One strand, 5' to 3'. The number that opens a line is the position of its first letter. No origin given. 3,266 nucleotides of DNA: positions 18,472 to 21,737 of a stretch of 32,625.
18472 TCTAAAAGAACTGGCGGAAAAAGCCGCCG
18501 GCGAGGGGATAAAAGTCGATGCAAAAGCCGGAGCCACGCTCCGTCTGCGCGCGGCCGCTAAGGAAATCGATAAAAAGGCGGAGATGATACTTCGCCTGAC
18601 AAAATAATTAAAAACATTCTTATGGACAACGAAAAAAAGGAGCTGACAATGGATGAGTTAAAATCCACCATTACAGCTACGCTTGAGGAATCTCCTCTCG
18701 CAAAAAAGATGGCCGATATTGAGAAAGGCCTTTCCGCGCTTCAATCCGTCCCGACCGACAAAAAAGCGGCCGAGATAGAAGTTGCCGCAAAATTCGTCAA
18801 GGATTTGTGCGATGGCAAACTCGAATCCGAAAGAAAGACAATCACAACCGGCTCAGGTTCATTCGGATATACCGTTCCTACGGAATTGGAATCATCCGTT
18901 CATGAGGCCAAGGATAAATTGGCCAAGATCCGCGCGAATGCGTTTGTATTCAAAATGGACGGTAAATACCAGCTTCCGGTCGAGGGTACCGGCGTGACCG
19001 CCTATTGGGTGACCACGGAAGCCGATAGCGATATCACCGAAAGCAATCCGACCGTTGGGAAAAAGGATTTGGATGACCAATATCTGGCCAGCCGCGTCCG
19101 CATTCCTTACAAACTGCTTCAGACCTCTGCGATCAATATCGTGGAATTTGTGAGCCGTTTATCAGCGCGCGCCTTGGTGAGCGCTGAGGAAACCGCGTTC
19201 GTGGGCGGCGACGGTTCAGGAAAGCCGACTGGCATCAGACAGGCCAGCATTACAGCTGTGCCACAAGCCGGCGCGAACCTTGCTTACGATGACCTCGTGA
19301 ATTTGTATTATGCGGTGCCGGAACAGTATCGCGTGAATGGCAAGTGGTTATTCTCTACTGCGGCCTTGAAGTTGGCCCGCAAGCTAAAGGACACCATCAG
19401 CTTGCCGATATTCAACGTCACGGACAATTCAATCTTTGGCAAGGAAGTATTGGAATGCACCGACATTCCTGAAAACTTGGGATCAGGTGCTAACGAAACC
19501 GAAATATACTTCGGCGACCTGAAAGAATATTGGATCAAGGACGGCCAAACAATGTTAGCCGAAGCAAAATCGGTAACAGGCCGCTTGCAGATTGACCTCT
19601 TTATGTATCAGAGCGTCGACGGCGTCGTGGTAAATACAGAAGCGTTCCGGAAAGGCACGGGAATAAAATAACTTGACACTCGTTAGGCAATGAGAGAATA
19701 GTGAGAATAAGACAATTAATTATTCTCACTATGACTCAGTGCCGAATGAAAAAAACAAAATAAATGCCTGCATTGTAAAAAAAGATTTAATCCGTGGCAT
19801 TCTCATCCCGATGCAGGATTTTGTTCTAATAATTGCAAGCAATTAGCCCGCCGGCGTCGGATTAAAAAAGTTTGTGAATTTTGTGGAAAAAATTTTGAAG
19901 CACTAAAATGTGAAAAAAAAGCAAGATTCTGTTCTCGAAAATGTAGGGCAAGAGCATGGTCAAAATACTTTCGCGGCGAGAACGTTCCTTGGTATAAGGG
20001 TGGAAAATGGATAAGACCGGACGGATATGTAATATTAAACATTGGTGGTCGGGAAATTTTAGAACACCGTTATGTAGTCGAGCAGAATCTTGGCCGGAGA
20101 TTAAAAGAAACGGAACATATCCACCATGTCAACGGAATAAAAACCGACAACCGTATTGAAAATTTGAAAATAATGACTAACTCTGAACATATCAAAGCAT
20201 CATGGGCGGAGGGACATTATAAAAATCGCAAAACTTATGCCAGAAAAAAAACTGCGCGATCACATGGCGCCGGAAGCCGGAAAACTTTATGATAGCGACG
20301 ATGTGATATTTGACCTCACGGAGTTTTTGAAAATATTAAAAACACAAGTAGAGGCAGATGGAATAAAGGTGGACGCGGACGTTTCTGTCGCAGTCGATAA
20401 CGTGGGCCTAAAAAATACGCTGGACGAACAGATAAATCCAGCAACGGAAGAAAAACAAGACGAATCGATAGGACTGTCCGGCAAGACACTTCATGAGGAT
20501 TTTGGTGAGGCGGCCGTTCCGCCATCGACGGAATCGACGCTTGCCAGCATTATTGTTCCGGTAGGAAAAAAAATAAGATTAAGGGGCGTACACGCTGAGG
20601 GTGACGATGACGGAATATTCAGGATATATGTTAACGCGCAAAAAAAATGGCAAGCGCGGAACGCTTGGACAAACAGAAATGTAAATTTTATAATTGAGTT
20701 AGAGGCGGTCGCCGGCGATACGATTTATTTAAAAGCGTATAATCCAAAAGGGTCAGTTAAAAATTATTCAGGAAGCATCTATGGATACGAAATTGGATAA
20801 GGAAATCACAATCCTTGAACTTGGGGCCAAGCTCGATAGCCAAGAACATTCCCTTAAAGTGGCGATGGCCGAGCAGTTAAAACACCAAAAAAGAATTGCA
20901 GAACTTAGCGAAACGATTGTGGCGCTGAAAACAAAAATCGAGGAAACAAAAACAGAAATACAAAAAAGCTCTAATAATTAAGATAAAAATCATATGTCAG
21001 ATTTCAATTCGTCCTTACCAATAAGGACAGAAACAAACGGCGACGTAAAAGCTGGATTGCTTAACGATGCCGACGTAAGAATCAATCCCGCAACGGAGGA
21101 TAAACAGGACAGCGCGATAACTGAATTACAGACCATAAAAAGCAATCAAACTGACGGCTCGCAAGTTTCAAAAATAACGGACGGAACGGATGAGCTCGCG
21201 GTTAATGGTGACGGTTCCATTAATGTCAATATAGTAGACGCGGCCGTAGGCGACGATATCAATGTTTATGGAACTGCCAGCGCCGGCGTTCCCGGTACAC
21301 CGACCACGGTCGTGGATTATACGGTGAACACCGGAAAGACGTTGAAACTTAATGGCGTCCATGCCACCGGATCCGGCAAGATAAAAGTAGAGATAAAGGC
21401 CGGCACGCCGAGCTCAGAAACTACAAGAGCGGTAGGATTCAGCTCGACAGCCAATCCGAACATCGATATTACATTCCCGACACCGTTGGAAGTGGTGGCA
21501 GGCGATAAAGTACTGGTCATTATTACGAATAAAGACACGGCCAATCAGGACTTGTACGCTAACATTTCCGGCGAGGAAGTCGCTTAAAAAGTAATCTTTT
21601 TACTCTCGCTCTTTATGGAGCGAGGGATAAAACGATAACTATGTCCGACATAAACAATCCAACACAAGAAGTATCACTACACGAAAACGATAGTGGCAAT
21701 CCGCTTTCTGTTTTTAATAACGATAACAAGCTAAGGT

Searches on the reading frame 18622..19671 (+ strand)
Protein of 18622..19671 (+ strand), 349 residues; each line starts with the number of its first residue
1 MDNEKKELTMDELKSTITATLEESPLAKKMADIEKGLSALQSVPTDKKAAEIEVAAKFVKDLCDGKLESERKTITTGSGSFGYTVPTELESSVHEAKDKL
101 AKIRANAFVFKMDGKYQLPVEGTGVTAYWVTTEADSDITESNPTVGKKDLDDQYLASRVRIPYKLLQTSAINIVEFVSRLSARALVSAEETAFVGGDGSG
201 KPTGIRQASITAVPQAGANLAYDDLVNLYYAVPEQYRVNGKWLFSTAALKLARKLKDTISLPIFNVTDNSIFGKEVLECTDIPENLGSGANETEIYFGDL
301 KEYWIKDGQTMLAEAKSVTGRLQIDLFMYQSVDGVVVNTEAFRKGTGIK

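Call 4: search_protein_families(library=pfam, proteins=[window:18622-19671:+], max_evalue=0.1)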
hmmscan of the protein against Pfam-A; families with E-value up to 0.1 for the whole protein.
window:18622-19671:+ (349 aa): 1 family
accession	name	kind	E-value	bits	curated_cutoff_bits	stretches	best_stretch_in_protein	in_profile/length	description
PF05065.19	Phage_capsid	-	2.5e-45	155.5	24.2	1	82-346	2-279/280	Phage capsid family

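Call 5: search_protein_families(library=phrogs, proteins=[window:18622-19671:+], max_evalue=0.01)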
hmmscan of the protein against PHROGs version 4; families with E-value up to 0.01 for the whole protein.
window:18622-19671:+ (349 aa): 4 families
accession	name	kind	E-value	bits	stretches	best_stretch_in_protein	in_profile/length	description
phrog_10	-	head and packaging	3e-39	136.6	1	28-346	305-634/752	major head protein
phrog_617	-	head and packaging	8e-17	62.3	1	116-347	386-623/626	major head protein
phrog_15928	-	head and packaging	2.3e-09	38.5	1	165-313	1-145/185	major head protein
phrog_17162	-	unknown function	0.0043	18.2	0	290-343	23-78/85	-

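Call 113: find_homologous_proteins(query=window:18622-19671:+, max_evalue=1e-40)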
Query window:18622-19671:+ (349 aa): 122 proteins with E <= 1e-40 among 8000 candidates; the best 120 are listed.
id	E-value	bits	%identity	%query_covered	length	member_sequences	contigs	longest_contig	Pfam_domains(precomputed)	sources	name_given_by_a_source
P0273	8.6e-224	760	100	100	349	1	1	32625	PF05065.20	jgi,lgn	jgi:HK97 family phage major capsid protein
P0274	3.6e-151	521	68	98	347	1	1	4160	PF05065.20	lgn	-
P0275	1.2e-149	516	66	99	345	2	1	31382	PF05065.20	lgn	-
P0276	5.6e-148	510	67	100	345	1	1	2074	PF05065.20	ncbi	-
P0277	8.3e-148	510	67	98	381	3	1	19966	PF05065.20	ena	-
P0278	1.4e-146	506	65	99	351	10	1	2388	PF05065.20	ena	-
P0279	2.4e-146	505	66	100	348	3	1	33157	PF05065.20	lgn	-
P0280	4.6e-146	504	65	99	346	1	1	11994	PF05065.20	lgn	-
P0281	4.6e-146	504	66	99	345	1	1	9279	PF05065.20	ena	-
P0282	6.0e-146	504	67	100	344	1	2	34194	PF05065.20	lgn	-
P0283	2.6e-145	502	65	99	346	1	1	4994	PF05065.20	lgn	-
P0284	2.9e-145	501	67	98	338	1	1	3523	PF05065.20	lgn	-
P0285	3.4e-144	498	65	98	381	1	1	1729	PF05065.20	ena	-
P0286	8.8e-144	497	65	99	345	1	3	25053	PF05065.20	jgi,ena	jgi:HK97 family phage major capsid protein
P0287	1.3e-143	496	67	97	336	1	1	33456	PF05065.20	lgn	-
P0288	8.4e-143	493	65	98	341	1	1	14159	PF05065.20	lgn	-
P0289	8.1e-141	487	65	100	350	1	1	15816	PF05065.20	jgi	-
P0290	4.5e-140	484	64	99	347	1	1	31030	PF05065.20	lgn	-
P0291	1.2e-139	483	66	99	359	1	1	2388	PF05065.20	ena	-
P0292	2.2e-139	482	62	100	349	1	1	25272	PF05065.20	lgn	-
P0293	2.5e-139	482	63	97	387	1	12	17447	PF05065.20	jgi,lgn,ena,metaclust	metaclust:\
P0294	6.6e-139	481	62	100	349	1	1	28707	PF05065.20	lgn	-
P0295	1.1e-138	480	63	99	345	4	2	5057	PF05065.20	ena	-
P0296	7.0e-138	477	62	100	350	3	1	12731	PF05065.20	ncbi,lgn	-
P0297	1.9e-136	473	62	99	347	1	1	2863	PF05065.20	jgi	jgi:HK97 family phage major capsid protein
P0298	2.1e-136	472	63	99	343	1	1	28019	PF05065.20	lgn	-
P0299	5.5e-136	471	61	100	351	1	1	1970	PF05065.20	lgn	-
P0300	5.8e-135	468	62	98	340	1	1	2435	PF05065.20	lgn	-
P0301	1.1e-134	467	61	99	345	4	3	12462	PF05065.20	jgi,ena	jgi:HK97 family phage major capsid protein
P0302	9.6e-134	464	63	98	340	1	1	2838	PF05065.20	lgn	-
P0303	2.4e-133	462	61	98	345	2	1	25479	PF05065.20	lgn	-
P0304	4.7e-133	461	63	98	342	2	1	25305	PF05065.20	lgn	-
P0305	5.2e-132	458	61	99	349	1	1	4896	PF05065.20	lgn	-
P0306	8.1e-131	454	61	98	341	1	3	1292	PF05065.20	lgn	-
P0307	1.0e-130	454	64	99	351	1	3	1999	PF05065.20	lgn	-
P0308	1.1e-130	454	62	100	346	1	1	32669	PF05065.20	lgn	-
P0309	6.8e-129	448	62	99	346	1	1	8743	PF05065.20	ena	-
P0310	4.9e-128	445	60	99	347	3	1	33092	PF05065.20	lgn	-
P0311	2.9e-127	442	60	99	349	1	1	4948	PF05065.20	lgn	-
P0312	6.8e-127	441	60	99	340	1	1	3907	PF05065.20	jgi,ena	-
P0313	1.1e-121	424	57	99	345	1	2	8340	PF05065.20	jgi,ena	jgi:HK97 family phage major capsid protein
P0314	2.1e-120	420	58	99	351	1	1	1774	PF05065.20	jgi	-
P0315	1.6e-118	414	55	99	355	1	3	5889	PF05065.20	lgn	-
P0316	1.3e-116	407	55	100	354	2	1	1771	PF05065.20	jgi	-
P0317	6.8e-116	405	57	99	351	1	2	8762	PF05065.20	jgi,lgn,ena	-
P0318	5.3e-112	392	53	100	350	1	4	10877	PF05065.20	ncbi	-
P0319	7.9e-112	392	54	97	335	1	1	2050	PF05065.20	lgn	-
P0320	1.7e-108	381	52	99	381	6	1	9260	PF05065.20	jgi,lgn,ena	-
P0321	4.4e-107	376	53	100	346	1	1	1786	PF05065.20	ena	-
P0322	8.3e-106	372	52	98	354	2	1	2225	PF05065.20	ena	-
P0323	1.6e-105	371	53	100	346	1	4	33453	PF05065.20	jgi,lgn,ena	-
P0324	9.9e-105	368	53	99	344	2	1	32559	PF05065.20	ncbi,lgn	-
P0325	2.2e-104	367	53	100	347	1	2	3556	PF05065.20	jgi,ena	-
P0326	6.4e-104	366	53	99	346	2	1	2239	PF05065.20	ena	-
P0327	6.9e-104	366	52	100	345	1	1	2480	PF05065.20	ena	-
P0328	1.6e-103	364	52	100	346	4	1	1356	PF05065.20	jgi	jgi:HK97 family phage major capsid protein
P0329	1.9e-102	361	52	99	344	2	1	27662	PF05065.20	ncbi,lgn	-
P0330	2.5e-101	357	53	100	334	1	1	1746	PF05065.20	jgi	jgi:HK97 family phage major capsid protein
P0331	1.2e-100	355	52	98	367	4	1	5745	PF05065.20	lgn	-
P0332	2.9e-100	354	51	97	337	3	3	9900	PF05065.20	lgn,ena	-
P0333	3.4e-100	353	52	100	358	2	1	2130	PF05065.20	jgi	-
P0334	1.1e-99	352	52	97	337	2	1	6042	PF05065.20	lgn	-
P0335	1.6e-99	351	51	100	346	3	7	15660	PF05065.20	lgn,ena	-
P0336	4.9e-99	350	51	99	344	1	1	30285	PF05065.20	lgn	-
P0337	6.5e-99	349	51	100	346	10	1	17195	PF05065.20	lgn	-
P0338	1.1e-98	349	51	100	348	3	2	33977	PF05065.20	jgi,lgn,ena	-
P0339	1.4e-98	348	52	98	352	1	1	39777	PF05065.20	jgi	-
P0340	1.7e-98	348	51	99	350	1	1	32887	PF05065.20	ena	-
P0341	1.3e-97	345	50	100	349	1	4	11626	PF05065.20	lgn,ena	-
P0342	3.3e-97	344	50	99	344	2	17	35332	PF05065.20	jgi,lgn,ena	-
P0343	5.1e-97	343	50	100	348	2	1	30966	PF05065.20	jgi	jgi:HK97 family phage major capsid protein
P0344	2.1e-95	338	50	99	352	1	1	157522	PF05065.20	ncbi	-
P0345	3.4e-95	337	49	98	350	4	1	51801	PF05065.20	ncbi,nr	ncbi:MAG: phage major capsid protein [Candidatus Falkowbacteria bacterium]|nr:phage major capsid pro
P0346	8.2e-95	336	49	99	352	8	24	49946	PF05065.20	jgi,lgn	jgi:HK97 family phage major capsid protein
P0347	9.1e-95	336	50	100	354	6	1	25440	PF05065.20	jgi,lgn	-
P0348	7.5e-94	333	50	98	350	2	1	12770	PF05065.20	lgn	-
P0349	8.2e-94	332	49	99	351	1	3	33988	PF05065.20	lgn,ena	-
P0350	1.2e-93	332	49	100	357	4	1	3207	PF05065.20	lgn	-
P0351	1.3e-93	332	49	98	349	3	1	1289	PF05065.20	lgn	-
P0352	4.5e-93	330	48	98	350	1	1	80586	PF05065.20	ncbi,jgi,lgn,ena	ncbi:MAG: phage major capsid protein [bacterium]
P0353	5.8e-93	330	48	97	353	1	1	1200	PF05065.20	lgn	-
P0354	1.4e-92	328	48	99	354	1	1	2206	PF05065.20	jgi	-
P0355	1.5e-92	328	49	97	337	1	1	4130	PF05065.20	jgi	-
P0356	1.9e-92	328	47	98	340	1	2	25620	PF05065.20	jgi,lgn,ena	-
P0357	5.4e-92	326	48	99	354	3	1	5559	PF05065.20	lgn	-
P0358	1.1e-91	325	50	92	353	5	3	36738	PF05065.20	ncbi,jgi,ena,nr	ncbi:MAG: phage major capsid protein [Clostridiales bacterium]|nr:phage major capsid protein [Clostr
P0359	1.5e-91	325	48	98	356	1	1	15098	PF05065.20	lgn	-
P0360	3.8e-91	324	48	100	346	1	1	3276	PF05065.20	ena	-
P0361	1.2e-90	322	49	97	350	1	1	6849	PF05065.20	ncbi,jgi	jgi:HK97 family phage major capsid protein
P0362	2.5e-90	321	47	95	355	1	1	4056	PF05065.20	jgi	jgi:HK97 family phage major capsid protein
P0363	4.4e-90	320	47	99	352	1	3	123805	PF05065.20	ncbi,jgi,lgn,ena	-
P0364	1.5e-89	318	46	100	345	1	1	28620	PF05065.20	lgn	-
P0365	1.6e-89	318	47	97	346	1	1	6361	PF05065.20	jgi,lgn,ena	-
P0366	4.0e-89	317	49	100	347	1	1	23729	PF05065.20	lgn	-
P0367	6.8e-89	316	48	97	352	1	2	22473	PF05065.20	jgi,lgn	-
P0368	1.2e-88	315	46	99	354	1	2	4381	PF05065.20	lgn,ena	-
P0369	1.7e-88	315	47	100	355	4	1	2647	PF05065.20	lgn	-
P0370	1.9e-88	315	46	98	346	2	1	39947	PF05065.20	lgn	-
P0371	2.0e-87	311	48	99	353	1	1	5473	PF05065.20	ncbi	-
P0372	7.0e-85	303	46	99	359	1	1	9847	PF05065.20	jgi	-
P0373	9.8e-84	299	48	91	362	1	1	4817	PF05065.20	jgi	jgi:HK97 family phage major capsid protein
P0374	5.7e-82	294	44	99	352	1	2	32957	PF05065.20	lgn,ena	-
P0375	2.1e-81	292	51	80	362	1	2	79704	PF05065.20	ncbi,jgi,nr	ncbi:MAG: phage major capsid protein [Desulfobacteraceae bacterium]|nr:MAG: phage major capsid prote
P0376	1.7e-80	289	48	90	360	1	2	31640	PF05065.20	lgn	-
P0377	2.0e-80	288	49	87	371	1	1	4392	PF05065.20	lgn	-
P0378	2.1e-80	288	49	87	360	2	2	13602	PF05065.20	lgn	-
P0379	5.9e-80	287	47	87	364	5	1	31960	PF05065.20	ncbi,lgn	-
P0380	7.9e-78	280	49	91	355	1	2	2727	PF05065.20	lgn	-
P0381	3.8e-77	278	47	87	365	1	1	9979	PF05065.20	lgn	-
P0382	1.1e-76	276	45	97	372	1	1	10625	PF05065.20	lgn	-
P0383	1.8e-76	275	44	99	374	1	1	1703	PF05065.20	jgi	jgi:HK97 family phage major capsid protein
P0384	6.9e-76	274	47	87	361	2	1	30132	PF05065.20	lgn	-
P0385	1.7e-75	272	43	91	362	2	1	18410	PF05065.20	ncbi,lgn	-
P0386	7.3e-75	270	46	87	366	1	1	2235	PF05065.20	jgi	jgi:HK97 family phage major capsid protein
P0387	1.9e-74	269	47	87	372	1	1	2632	PF05065.20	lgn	-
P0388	1.9e-74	269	47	91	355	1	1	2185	PF05065.20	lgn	-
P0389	3.4e-74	268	45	92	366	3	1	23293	PF05065.20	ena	-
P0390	3.4e-74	268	48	82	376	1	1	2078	PF05065.20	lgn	-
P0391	6.8e-71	257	45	87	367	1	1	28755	PF05065.20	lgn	-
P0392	1.4e-70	256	41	99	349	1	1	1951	PF05065.20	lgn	-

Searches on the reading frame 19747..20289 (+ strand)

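Call 97: search_protein_families(library=pfam, proteins=[window:19747-20289:+], max_evalue=0.001)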
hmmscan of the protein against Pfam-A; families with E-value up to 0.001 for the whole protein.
seq(181 aa): 1 family
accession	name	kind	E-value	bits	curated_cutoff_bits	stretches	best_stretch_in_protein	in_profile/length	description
PF13392.12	HNH_3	-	5e-11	42.5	24.8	1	107-148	4-44/46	HNH endonuclease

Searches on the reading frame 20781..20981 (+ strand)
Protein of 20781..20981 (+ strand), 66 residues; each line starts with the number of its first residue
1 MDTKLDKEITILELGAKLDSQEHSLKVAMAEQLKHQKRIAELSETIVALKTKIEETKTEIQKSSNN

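Call 9: search_protein_families(library=phrogs, proteins=[window:20781-20981:+], max_evalue=0.01)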
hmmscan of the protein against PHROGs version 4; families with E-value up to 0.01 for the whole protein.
window:20781-20981:+ (66 aa): 1 family
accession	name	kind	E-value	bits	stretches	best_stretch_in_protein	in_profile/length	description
phrog_25947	-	other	0.0017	19.7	1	2-56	4-56/79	hol-like chemotaxis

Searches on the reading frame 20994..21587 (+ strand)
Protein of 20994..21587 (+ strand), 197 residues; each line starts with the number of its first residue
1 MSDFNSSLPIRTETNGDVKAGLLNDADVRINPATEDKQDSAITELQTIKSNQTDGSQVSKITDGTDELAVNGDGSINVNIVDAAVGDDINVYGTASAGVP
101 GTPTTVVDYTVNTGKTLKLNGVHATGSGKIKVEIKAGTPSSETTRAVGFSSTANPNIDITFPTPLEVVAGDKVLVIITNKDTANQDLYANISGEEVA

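Call 4: search_protein_families(library=pfam, proteins=[window:20994-21587:+], max_evalue=0.1)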
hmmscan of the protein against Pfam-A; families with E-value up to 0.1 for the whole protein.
window:20994-21587:+ (197 aa): 1 family
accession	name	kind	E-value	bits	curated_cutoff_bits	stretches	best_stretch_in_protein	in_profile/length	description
PF24771.2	Ig_CFAP74_1st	-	0.037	14.8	29.2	0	131-192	22-83/97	CFAP74 first Ig-like domain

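Call 5: search_protein_families(library=phrogs, proteins=[window:20994-21587:+], max_evalue=0.01)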
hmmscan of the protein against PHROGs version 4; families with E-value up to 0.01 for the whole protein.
window:20994-21587:+ (197 aa): 1 family
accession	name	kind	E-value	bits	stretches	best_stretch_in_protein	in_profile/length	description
phrog_24968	-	unknown function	0.0057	17.7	0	55-112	51-108/132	-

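Call 7: search_protein_families(library=ncbifam, proteins=[window:20994-21587:+], max_evalue=0.1)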
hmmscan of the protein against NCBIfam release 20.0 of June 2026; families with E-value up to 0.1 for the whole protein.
window:20994-21587:+ (197 aa): 0 families

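Call 67: search_dna_similar(query=window:20994-21587:+, collection=phages, mode=protein, max_rows=15, max_evalue=0.01)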
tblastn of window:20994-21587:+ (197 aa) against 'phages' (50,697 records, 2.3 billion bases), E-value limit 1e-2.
Records with a match: 1; places in all: 1; records where one place covers at least 80% of the query: 0.
Best place of each record, by identity: <60% 1.
By first word of the organism name: uncultured 1.
By host as written in the record: - 1.
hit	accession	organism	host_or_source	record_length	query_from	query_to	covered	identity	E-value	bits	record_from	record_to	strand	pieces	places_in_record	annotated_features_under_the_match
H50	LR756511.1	uncultured phage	metagenomic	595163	107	196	46%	45.2%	4e-11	67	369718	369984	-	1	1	record has no annotation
